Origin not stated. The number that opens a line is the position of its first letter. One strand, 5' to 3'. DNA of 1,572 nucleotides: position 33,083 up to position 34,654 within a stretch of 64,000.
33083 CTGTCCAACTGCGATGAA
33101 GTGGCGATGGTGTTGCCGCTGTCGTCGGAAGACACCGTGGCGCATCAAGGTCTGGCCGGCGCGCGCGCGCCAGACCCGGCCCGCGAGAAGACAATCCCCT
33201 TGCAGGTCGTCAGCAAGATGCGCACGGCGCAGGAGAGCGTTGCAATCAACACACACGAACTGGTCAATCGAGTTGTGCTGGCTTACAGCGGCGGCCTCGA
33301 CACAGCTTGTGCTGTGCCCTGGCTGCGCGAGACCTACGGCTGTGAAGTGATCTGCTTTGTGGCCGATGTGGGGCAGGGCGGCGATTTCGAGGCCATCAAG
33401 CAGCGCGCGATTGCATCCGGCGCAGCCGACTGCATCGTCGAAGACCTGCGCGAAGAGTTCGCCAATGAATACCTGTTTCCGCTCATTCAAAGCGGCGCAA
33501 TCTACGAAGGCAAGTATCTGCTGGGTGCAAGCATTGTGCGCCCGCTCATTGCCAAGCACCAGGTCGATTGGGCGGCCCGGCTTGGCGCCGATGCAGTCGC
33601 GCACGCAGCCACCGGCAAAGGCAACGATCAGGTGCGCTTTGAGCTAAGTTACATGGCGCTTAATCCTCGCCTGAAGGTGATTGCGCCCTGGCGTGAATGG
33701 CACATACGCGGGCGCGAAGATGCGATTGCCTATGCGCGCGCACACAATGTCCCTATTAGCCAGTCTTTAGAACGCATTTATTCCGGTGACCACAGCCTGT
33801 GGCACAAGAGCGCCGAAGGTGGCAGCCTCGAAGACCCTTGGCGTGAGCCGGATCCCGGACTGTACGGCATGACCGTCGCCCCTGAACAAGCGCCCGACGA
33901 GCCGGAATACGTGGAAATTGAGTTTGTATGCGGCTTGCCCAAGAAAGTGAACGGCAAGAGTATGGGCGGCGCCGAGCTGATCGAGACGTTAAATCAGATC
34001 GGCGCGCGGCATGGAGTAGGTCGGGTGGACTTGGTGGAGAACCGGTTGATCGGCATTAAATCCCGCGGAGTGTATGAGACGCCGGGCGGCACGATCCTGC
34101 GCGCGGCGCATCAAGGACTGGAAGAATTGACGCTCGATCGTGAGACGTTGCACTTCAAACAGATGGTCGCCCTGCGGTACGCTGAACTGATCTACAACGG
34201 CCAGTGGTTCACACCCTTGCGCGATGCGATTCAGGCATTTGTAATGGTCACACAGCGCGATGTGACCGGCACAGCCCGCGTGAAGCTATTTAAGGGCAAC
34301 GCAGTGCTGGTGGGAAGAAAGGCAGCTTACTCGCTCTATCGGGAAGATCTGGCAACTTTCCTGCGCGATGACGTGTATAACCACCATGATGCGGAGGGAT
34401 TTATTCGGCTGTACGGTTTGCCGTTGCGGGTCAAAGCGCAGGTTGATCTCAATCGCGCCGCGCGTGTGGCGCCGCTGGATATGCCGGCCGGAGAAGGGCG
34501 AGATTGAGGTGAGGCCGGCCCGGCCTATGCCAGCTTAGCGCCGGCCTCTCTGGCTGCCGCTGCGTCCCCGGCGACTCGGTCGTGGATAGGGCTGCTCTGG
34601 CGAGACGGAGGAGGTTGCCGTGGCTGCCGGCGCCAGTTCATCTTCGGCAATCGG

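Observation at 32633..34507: Short NAGS-like GNAT domain fused to the N-terminus of a canonical argininosuccinate synthase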

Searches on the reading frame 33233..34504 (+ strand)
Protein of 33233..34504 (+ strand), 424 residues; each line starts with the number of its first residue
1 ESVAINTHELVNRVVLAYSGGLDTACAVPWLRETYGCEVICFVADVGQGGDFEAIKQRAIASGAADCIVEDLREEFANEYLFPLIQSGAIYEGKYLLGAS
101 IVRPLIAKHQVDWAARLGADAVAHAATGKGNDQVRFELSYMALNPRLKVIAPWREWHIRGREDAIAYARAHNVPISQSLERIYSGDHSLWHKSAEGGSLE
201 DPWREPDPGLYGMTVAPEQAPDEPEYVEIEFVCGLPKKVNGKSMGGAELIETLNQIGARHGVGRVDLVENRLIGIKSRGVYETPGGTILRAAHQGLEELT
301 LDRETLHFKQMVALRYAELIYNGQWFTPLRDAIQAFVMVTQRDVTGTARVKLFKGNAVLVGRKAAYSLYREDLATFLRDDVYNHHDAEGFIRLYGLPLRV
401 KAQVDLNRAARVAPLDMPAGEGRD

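Call 28: search_solved_structures(query=window:33233-34504:+, max_evalue=1e-20, show_alignments=4)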
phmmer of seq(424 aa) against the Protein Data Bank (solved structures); distinct sequences matched with E-value up to 1e-20: 8.
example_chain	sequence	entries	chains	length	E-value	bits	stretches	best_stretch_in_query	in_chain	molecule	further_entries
1j1z_A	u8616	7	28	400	9.5e-150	502.4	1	13-405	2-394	Argininosuccinate Synthetase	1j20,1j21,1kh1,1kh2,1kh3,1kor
4nzp_A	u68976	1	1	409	1.3e-126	426.2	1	11-397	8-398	Argininosuccinate synthase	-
6xnq_A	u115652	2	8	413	4e-126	424.6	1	9-404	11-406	Argininosuccinate synthase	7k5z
1vl2_A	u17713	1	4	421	6.8e-122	410.7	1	6-402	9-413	Argininosuccinate synthase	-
2nz2_A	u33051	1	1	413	3.5e-109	368.8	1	13-399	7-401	Argininosuccinate synthase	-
4u7j_A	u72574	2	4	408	3e-105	355.8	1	7-407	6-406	Argininosuccinate synthase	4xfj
1k92_A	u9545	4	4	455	1.6e-35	126.1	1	12-396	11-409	ARGININOSUCCINATE SYNTHASE | argininosuccinate synthetase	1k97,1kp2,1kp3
5us8_A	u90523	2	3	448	3.2e-34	121.8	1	13-365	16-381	Argininosuccinate synthase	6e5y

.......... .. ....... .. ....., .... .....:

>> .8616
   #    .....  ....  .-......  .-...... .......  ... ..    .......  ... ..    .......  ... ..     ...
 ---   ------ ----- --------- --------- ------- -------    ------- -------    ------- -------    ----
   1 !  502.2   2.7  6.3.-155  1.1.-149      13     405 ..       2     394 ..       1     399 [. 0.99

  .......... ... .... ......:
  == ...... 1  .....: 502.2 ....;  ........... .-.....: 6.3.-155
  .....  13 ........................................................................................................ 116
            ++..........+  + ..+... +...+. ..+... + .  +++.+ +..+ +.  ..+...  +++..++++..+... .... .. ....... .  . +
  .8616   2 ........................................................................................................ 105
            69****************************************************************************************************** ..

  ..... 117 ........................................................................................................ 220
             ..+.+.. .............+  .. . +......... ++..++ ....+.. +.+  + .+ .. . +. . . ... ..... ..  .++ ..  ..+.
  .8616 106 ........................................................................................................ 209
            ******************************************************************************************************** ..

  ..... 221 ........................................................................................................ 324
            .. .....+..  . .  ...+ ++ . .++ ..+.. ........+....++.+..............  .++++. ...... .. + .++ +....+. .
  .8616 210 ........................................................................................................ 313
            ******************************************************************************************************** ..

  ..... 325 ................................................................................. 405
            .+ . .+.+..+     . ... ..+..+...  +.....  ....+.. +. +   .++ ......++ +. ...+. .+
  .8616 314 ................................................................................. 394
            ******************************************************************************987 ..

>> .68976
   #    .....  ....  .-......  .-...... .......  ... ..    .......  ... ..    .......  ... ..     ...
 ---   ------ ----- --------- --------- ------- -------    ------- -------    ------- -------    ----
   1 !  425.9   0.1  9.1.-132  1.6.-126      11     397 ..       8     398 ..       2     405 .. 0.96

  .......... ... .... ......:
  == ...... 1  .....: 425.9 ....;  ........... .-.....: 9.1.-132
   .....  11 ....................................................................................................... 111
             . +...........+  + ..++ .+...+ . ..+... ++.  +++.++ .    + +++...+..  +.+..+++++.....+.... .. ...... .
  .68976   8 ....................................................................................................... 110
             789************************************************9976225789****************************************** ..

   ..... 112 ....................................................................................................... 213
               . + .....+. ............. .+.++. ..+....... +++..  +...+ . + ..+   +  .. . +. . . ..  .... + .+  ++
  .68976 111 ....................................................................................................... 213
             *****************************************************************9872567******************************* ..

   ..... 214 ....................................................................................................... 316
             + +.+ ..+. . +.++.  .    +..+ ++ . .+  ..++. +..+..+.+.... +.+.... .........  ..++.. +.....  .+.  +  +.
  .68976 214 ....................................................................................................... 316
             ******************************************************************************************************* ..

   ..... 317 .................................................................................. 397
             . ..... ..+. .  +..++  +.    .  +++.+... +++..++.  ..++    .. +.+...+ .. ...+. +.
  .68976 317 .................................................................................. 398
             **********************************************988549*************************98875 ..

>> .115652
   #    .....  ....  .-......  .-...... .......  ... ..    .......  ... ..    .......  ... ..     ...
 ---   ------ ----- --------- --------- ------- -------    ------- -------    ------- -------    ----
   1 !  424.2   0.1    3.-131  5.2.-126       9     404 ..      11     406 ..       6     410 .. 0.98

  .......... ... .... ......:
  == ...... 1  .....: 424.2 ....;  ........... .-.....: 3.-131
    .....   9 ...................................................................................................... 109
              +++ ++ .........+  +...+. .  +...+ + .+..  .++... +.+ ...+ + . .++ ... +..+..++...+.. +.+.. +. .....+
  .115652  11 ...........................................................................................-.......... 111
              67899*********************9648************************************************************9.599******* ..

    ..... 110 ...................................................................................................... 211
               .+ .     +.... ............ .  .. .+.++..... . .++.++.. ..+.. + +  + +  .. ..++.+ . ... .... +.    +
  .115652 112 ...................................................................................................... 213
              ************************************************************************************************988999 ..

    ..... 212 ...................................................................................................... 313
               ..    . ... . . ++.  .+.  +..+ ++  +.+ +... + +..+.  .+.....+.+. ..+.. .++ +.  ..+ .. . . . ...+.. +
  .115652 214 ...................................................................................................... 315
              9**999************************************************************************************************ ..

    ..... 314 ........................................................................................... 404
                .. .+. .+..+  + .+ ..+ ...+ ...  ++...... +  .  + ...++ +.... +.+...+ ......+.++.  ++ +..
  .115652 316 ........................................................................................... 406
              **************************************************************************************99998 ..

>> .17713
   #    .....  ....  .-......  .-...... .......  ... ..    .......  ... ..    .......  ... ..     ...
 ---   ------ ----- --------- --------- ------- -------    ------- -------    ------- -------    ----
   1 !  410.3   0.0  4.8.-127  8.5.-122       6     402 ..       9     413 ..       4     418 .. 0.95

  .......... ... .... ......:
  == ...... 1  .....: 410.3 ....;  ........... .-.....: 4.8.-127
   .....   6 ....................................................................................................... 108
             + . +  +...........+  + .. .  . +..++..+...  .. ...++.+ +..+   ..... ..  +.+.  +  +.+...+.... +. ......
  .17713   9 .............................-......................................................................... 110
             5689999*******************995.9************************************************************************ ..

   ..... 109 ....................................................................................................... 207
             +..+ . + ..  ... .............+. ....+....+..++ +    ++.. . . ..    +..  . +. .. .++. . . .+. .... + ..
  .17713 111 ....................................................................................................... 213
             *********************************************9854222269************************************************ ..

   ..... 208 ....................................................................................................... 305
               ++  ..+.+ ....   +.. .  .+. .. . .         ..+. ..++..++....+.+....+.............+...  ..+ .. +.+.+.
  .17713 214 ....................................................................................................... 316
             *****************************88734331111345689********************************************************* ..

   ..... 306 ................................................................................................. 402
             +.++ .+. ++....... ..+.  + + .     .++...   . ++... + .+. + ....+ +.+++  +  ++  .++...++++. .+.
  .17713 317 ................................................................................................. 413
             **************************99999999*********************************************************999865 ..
